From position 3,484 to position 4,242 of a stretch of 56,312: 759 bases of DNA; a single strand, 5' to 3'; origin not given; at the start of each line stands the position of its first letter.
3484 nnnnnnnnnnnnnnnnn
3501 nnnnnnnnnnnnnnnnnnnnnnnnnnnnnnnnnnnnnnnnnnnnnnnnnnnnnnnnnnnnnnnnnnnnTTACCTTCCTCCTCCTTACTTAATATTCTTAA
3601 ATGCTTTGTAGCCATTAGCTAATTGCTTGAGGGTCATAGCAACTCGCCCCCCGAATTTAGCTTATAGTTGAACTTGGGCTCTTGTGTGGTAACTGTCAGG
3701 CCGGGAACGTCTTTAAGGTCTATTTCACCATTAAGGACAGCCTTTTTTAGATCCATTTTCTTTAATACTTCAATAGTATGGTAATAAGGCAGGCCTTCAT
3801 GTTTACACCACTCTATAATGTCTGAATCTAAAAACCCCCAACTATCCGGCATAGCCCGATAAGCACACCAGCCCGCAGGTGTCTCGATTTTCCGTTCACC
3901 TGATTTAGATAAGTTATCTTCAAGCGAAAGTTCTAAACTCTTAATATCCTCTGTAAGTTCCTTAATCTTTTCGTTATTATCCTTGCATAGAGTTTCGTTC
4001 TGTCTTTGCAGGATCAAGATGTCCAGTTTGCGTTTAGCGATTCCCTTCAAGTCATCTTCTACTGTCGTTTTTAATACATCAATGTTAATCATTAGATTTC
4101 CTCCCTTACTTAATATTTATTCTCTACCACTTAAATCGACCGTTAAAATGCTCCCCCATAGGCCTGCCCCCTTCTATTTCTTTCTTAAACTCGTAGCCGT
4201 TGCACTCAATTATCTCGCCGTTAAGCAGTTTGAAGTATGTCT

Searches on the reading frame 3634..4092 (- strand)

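Call 40: search_protein_families(library=pfam, proteins=[window:3634-4092:-], max_evalue=0.001)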
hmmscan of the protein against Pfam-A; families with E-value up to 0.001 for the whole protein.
window:3634-4092:- (152 aa): 1 family
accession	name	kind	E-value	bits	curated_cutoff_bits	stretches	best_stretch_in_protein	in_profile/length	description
PF07352.17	Phage_Mu_Gam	-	7.2e-06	26.5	28.3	1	25-144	29-148/149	Bacteriophage Mu Gam like protein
